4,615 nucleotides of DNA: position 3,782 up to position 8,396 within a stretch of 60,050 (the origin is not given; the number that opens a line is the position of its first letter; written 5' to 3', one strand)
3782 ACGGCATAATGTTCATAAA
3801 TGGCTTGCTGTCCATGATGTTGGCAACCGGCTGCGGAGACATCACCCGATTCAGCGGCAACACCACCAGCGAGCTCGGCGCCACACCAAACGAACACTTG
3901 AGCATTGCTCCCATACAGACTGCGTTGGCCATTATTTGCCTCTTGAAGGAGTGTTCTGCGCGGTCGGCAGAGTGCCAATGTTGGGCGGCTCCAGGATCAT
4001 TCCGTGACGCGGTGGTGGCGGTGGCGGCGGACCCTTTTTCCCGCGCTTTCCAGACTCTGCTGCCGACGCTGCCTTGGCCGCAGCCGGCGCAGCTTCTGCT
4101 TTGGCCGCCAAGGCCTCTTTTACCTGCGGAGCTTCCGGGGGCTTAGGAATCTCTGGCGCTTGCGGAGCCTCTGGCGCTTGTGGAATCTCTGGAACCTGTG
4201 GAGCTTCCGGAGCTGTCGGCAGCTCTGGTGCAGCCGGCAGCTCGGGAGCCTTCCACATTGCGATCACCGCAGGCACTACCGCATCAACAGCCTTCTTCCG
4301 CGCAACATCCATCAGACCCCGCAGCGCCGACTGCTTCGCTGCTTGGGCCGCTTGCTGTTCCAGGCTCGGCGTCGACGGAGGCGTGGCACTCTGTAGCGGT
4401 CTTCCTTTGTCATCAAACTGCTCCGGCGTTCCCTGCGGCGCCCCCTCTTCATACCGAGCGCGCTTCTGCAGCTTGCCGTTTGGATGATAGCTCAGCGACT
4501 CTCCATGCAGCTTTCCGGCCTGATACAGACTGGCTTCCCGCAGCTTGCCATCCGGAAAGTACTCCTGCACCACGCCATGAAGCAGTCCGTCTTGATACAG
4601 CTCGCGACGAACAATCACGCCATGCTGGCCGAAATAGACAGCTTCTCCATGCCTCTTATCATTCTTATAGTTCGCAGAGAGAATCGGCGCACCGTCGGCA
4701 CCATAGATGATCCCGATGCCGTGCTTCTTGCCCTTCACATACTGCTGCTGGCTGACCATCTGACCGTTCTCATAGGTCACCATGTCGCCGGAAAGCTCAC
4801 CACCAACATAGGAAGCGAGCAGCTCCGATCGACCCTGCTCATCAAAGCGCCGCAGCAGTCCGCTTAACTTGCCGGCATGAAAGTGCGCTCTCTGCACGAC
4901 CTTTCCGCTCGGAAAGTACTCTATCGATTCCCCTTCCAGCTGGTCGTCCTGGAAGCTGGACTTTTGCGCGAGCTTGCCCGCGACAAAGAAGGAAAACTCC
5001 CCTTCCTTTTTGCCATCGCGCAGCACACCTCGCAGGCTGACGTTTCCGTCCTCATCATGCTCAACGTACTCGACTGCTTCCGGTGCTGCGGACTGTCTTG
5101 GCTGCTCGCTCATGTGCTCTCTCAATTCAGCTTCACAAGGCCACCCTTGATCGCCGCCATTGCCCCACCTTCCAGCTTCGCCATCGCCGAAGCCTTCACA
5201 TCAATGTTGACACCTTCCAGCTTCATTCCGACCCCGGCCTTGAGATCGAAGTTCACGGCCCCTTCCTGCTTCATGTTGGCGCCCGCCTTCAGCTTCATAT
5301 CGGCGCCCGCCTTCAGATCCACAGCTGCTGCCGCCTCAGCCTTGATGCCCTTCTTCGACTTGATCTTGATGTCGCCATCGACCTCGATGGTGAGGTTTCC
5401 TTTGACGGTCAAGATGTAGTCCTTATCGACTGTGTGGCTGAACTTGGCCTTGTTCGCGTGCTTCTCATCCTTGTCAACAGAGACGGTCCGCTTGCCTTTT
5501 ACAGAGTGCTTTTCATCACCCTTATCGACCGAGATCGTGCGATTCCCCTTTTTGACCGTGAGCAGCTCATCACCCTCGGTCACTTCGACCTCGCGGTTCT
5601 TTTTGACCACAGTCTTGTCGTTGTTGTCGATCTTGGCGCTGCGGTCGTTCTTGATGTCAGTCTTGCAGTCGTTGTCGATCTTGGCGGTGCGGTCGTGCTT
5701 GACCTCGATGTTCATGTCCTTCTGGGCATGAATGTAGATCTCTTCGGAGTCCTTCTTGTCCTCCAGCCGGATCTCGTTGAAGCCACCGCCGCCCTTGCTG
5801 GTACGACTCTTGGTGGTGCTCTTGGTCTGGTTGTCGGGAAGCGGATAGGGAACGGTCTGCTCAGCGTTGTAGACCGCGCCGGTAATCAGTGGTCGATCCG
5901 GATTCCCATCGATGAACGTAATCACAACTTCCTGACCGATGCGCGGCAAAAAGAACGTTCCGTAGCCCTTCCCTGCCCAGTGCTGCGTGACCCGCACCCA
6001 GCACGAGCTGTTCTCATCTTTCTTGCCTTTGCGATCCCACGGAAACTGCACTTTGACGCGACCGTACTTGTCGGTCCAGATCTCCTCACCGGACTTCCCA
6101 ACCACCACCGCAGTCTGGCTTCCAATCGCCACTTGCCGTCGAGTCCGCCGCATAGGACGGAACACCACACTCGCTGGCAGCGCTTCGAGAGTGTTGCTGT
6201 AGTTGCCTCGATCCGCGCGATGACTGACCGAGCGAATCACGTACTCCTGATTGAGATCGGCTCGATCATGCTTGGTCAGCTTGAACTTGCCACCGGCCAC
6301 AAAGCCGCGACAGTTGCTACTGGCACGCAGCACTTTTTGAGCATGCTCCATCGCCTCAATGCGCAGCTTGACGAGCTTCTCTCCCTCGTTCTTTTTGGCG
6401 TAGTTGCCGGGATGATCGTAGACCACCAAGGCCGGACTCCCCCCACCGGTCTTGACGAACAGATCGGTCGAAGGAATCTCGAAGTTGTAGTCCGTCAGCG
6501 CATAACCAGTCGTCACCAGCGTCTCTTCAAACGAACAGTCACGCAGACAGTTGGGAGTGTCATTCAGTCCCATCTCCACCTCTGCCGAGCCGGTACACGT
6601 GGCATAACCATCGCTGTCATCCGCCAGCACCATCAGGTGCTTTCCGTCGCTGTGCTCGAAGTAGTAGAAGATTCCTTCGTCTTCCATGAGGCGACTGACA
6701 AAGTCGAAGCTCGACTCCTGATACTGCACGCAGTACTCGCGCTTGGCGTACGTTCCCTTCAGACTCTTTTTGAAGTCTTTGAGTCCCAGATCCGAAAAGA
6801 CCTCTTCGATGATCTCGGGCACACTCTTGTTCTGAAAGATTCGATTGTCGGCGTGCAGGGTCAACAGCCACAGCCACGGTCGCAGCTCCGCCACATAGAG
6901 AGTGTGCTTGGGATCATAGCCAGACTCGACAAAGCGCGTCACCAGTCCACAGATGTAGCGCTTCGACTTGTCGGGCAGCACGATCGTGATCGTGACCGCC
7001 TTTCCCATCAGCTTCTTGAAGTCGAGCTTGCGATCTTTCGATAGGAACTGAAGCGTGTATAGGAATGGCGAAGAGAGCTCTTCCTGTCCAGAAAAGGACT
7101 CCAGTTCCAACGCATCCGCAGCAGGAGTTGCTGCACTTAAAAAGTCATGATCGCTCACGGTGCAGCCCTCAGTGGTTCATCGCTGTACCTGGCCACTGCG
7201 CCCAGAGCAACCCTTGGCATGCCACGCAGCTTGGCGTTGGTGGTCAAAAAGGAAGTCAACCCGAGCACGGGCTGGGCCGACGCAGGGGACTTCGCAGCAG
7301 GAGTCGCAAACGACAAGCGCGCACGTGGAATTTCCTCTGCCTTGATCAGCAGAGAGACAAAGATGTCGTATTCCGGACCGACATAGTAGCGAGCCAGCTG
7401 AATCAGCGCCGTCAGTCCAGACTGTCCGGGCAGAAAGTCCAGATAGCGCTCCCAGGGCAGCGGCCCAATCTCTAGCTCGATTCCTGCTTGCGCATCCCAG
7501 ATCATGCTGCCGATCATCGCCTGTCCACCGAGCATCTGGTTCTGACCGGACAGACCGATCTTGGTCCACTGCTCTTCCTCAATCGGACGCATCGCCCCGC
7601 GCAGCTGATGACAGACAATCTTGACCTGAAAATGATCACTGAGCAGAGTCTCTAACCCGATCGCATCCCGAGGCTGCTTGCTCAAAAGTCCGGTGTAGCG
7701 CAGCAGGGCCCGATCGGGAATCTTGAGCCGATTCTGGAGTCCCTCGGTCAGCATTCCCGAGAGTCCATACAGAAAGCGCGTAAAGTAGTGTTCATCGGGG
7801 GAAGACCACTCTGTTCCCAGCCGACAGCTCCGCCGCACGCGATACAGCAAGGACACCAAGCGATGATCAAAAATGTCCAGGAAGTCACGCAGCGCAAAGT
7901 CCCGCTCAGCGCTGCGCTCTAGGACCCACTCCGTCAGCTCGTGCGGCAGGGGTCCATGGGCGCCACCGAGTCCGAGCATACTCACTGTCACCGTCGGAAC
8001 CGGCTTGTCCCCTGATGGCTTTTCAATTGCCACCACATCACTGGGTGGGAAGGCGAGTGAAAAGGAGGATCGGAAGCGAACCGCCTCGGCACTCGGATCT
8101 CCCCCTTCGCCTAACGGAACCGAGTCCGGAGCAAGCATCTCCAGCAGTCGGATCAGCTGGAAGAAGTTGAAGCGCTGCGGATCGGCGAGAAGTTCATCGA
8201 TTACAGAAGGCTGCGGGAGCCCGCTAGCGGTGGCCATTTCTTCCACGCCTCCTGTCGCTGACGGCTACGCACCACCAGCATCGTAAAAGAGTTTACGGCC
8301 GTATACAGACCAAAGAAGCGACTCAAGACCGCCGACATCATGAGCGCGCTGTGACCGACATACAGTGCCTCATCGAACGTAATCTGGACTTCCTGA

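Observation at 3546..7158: vgrG-linked cargo module: MORN-repeat protein with 9-nt-periodic Pro-rich tail and polyproline tract, plus standalone DUF4280 PAAR-like protein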

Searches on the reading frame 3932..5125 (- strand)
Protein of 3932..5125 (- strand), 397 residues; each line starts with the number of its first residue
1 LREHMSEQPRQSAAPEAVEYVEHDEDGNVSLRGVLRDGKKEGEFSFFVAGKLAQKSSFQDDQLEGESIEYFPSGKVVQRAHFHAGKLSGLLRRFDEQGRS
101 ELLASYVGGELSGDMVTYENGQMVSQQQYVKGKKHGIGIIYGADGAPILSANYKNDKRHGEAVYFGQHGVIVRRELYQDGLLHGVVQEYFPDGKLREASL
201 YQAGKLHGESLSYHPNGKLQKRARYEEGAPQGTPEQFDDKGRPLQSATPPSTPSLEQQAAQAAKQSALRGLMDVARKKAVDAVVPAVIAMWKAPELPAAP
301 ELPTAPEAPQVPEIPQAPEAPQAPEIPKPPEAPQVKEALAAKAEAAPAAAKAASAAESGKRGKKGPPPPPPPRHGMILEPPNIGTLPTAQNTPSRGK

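Call 7: search_protein_families(library=pfam, proteins=[window:3932-5125:-], max_evalue=0.01)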
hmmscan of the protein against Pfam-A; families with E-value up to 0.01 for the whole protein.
window:3932-5125:- (397 aa): 3 families
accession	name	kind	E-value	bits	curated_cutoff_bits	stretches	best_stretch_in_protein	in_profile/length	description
PF07661.19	MORN_2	-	1.1e-20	71.7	29.6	2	206-226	1-21/22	MORN repeat variant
PF02493.26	MORN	-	0.00034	20.8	22.5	0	128-145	4-21/23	MORN repeat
PF22648.2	SET7_N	-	0.0093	16.2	27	0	153-195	1-44/74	Histone H3 K4-specific methyltransferase SET7 N-terminal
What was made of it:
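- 3932..5113 (-): TseF-family MORN_2 protein, 393 aa, from the ATG at 5113. The list_orfs TTG at 5125 is probably not the start. MORN_2 E 1.1e-20 (call 7).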

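Call 8: search_protein_families(library=ncbifam, proteins=[window:3932-5125:-], max_evalue=0.01)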
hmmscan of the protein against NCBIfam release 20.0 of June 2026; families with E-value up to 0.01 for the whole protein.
window:3932-5125:- (397 aa): 2 families
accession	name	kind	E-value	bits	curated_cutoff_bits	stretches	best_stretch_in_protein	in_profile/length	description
NF033566.1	adhes_LIC20035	equivalog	9.4e-15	54.4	250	1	117-247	123-258/434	LIC20035 family adhesin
NF038253.1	GBS_IgA_bnd_BAC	equivalog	3.2e-08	31.9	1700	1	278-353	820-896/1127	IgA Fc-binding protein BAC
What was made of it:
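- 4124..4249 (-): X-Pro-Z tract: 14 triplets, residues 289-330, (A/V/I/L)P(E/Q/K/A/T). This is the 9/18/36-nt periodic DNA. Probably a polyproline-II rod of about 13 nm. Weak NCBIfam match to the proline-rich part of the streptococcal IgA-binding protein BAC (call 8).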

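Call 11: find_homologous_proteins(query=window:3932-5125:-)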
Query window:3932-5125:- (397 aa): 8 proteins with E <= 0.001 among 8000 candidates.
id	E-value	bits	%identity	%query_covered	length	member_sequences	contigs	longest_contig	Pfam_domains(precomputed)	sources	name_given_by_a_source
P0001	1.1e-101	359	75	53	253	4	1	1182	PF02493.27,PF07661.20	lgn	-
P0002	2.5e-62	229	71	34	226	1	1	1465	-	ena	-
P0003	2.3e-25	108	27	60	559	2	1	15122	PF19127.7,PF07661.20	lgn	-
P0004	5.4e-21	93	35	46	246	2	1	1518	PF07661.20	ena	-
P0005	7.4e-15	73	26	49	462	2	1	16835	PF07661.20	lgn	-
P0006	4.0e-14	71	26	53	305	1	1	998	PF07661.20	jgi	jgi:antitoxin component YwqK of YwqJK toxin-antitoxin module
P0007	1.3e-12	66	25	51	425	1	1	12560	PF07661.20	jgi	-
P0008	5.0e-8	51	27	44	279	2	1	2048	PF07661.20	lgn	-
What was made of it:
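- Tried and rejected: The first protein search with the whole MORN protein gave only 8 hits (call 11).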

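Call 32: search_solved_structures(query=A1, max_evalue=1, show_alignments=2)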
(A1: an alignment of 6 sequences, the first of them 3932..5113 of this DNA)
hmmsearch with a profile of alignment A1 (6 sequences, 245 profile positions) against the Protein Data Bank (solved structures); distinct sequences matched with E-value up to 1: 6.
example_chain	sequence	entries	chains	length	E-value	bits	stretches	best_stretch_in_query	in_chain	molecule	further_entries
1h3i_A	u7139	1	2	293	1.6e-10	44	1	132-217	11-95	HISTONE H3 LYSINE 4 SPECIFIC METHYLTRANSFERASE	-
1mt6_A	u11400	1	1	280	1.9e-10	43.8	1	132-217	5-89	SET9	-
1n6c_A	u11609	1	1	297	4.8e-08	35.9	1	141-217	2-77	SET domain-containing protein 7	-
1muf_A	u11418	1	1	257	1.5e-07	34.3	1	155-217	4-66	SET9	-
2c1d_A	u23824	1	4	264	0.07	15.7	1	32-115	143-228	SOXA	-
6wt8_A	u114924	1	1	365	0.38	13.3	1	132-230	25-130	STING-associated CdnE c-di-GMP synthase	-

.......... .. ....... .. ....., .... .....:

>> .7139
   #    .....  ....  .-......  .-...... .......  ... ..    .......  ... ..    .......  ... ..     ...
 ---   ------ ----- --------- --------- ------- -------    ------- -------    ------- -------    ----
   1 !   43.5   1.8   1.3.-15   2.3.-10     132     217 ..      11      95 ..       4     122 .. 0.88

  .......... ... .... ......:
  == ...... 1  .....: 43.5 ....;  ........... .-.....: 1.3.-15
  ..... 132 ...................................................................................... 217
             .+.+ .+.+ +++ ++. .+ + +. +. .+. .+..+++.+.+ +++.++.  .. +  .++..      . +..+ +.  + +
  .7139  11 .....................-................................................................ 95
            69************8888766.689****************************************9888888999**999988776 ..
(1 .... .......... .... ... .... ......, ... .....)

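Call 56: find_homologous_proteins(query=A4, max_evalue=1e-10)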
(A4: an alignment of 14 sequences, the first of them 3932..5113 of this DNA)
Query A4 (14 sequences) (393 aa, profile of the alignment): 23 proteins with E <= 1e-10 among 8000 candidates.
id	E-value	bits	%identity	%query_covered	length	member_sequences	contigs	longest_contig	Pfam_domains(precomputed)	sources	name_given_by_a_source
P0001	8.6e-69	249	75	54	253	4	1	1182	PF02493.27,PF07661.20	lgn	-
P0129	5.3e-60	221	26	48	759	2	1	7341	PF07661.20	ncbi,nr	ncbi:MAG: hypothetical protein MR727_03505 [Lentisphaeria bacterium]|nr:hypothetical protein [Lentis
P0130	4.0e-56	208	29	44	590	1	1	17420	PF07661.20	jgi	jgi:antitoxin component YwqK of YwqJK toxin-antitoxin module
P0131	1.5e-50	190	72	47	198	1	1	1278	PF07661.20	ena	-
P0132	2.5e-47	179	25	56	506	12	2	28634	PF07661.20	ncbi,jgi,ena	jgi:antitoxin component YwqK of YwqJK toxin-antitoxin module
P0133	3.6e-46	175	28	50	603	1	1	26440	-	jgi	-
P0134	1.4e-42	164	24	55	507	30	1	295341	PF07661.20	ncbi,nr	ncbi:MAG: hypothetical protein A2W85_13015 [Bacteroidetes bacterium GWF2_41_31]|nr:MAG: hypothetical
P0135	3.5e-39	152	24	47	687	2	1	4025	PF07661.20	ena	-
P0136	2.1e-33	134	29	46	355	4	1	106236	PF07202.19,PF07661.20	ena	-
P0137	3.3e-27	113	28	46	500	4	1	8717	PF07661.20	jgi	jgi:antitoxin component YwqK of YwqJK toxin-antitoxin module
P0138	7.5e-26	109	21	39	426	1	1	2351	PF07661.20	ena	-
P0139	5.1e-25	106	27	56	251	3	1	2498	PF07661.20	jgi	jgi:antitoxin component YwqK of YwqJK toxin-antitoxin module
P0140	1.5e-24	105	24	60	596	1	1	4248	PF07661.20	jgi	jgi:uncharacterized protein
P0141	5.9e-23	99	25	55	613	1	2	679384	PF02493.27,PF07661.20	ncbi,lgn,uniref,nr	ncbi:antitoxin component YwqK of YwqJK toxin-antitoxin module [Paenibacillus endophyticus]|uniref:An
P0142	9.7e-20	89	28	46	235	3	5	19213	PF07661.20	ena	-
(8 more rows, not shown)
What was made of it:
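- JGI names generic MORN_2 hits the same way (calls 11, 56).
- Tried and rejected: The third search, with alignment A4, was swamped by generic long MORN_2 proteins (call 56), probably because the low-complexity tail dominated the word index.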

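Call 60: search_protein_families(library=phrogs, proteins=[window:3932-5113:-], max_evalue=0.01)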
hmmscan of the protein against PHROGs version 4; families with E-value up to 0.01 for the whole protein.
window:3932-5113:- (393 aa): 3 families
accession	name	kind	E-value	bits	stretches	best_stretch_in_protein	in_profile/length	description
phrog_7324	-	unknown function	7.5e-06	26.4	1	27-158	91-221/333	-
phrog_31248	-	unknown function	0.00024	22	1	289-340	75-125/200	-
phrog_16210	-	unknown function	0.0044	17.6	0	47-81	93-127/191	-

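Call 65: predict_structure(alignment_id=A5)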
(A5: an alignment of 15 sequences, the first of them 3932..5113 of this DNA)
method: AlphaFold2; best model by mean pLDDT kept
length: 393 residues; sequences in the alignment: 15
mean_pLDDT: 75.8   pTM: 0.57
mean pLDDT of the five models: 75.8, 75.3, 75.1, 74.7, 72.6
residues with pLDDT >= 90: 218; 70-90: 12; 50-70: 63; < 50: 100
segments of 3 or more residues with pLDDT < 50: 1-7, 311-319, 321-325, 327-342, 344-362, 364-393
pLDDT, mean of each block of 10 residues (from residue 1): 49 89 94 93 95 96 97 97 97 97 97 96 98 96 97 98 94 97 96 97 97 96 94 91 55 64 64 64 56 49 51 47 45 36 38 39 42 36 34 35
secondary structure, 60 per line:
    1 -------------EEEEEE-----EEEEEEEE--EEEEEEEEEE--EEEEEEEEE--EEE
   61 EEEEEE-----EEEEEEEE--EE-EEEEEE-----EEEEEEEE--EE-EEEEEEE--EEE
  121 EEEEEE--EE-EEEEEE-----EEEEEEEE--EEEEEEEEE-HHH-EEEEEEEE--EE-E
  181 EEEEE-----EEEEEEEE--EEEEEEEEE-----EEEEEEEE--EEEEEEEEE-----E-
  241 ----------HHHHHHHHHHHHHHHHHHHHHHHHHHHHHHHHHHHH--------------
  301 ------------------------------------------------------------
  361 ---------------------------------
elements in order: E14-19 E25-32 E35-44 E47-55 E58-66 E72-79 E85-90 E96-103 E109-115 E118-126 E132-137 E143-150 E153-161 E167-174 E180-185 E191-198 E201-209 E215-222 E225-233 H251-286
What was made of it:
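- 4394..5086 (-): MORN domain, residues about 10-240. A single-layer beta sheet of about 20 strands. AF2 pLDDT above 90 across residues 10-240 (call 65).
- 4256..4363 (-): Post-MORN helix, residues 251-286, core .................. It is the counterpart of the 16-20-residue amphipathic C-terminal helix that ends most shorter family members checked. AF2 helix at 251-286, pLDDT about 60 (call 65).
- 4124..4249 (-): AF2 pLDDT below 50 (call 65).
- On TseF family (MORN_2 proteins encoded next to vgrG): AF2 beta-hairpin sheet with pLDDT above 90 (call 65).
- AF2 gives pLDDT above 90 for the MORN sheet, a helix at 251-286 and a low-confidence tail (call 65). Low AF2 confidence (call 65).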

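Call 69: fold_search(model_id=the predicted structure, library=pdb)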
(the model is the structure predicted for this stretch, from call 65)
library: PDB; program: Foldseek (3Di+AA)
matches with E <= 10: 756; with E <= 0.001: 92
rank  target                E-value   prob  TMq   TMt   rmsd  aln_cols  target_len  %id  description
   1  6t4d                  1.3e-09  1.00  0.36  0.61   5.5       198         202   19  Crystal structure of Plasmodium falciparum Morn1 (released 2020-11-18)
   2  6t69                  1.7e-09  1.00  0.38  0.65   5.8       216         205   17  Crystal structure of Toxoplasma gondii Morn1(V shape) (released 2020-11-18)
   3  6t6q_BBB              4.4e-09  1.00  0.38  0.65   5.4       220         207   17  Crystal structure of Toxoplasma gondii Morn1 (extended conformation). (released 2020-11-18)
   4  6t68_A                1.1e-08  1.00  0.38  0.68   4.7       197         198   20  Crystal structure of Trypanosoma brucei Morn1 (released 2020-11-18)
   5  6t6q_AAA              1.3e-08  1.00  0.37  0.62   5.6       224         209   17  Crystal structure of Toxoplasma gondii Morn1 (extended conformation). (released 2020-11-18)
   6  6t4r_CCC              2.1e-08  1.00  0.39  0.66   5.3       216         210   18  Crystal structure of Trypanosoma brucei Morn1 (released 2020-11-18)
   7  6t4r_AAA              5.6e-08  1.00  0.38  0.64   5.2       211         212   18  Crystal structure of Trypanosoma brucei Morn1 (released 2020-11-18)
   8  6t68_B                6.5e-08  1.00  0.28  0.45   7.0       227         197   19  Crystal structure of Trypanosoma brucei Morn1 (released 2020-11-18)
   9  9uo9                  5.0e-07  1.00  0.36  0.51   5.1       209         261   16  Structure of mouse Junctophilin-2 (released 2026-01-21)
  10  7sqc_V0               2.0e-06  1.00  0.34  0.61   5.8       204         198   19  Ciliary C1 central pair apparatus isolated from Chlamydomonas reinhardtii (released 2022-04-13)
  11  8j07_c1               2.0e-06  1.00  0.30  0.46  15.1       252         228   17  96nm repeat of human respiratory doublet microtubule and associated axonemal complexes (released 2023-07-26)
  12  7q97_A                2.0e-06  0.99  0.09  0.04  26.4       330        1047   12  Structure of the bacterial type VI secretion system effector RhsA. (released 2021-12-22)
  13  9e5c_4y               2.2e-06  1.00  0.31  0.20  13.1       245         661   16  Cryo-EM structure of 96 nm repeat of microtubule doublet from T. brucei flagellum (released 2025-03-12)
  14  9ifo_A                2.2e-06  0.99  0.11  0.04  26.8       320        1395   13  Structure of Teneurin-Like Protein (TLP) (released 2026-03-11)
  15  7rw4                  2.4e-06  1.00  0.38  0.45   7.9       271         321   14  Crystal structure of junctophilin-1 (released 2022-02-23)
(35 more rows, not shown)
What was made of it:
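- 4394..5086 (-): Foldseek top hits are MORN1 structures 6t4d, 6t69 and 6t68, and junctophilin (call 69).
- On TseF family (MORN_2 proteins encoded next to vgrG): Foldseek hits to MORN1 (call 69).
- The best solved-structure matches are MORN1 and junctophilin (call 69).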

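Call 71: search_protein_families(library=padloc, proteins=[window:3932-5113:-], max_evalue=0.01)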
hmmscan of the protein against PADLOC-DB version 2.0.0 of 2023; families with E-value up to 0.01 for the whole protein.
window:3932-5113:- (393 aa): 0 families

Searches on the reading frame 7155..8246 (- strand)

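Call 7: search_protein_families(library=pfam, proteins=[window:7155-8246:-], max_evalue=0.01)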
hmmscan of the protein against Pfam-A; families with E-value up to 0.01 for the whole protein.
window:7155-8246:- (363 aa): 1 family
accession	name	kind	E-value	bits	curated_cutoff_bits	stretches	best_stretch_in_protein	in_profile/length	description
PF06996.16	T6SS_TssG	-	5.8e-90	302.1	24.6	1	23-334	2-303/304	Type VI secretion, TssG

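Call 8: search_protein_families(library=ncbifam, proteins=[window:7155-8246:-], max_evalue=0.01)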
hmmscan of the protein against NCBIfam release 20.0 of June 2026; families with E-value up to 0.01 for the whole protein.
window:7155-8246:- (363 aa): 1 family
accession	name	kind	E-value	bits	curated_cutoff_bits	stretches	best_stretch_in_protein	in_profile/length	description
TIGR03347.1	VI_chp_1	equivalog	2.9e-83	279.5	143.3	1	22-312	1-287/300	type VI secretion system baseplate subunit TssG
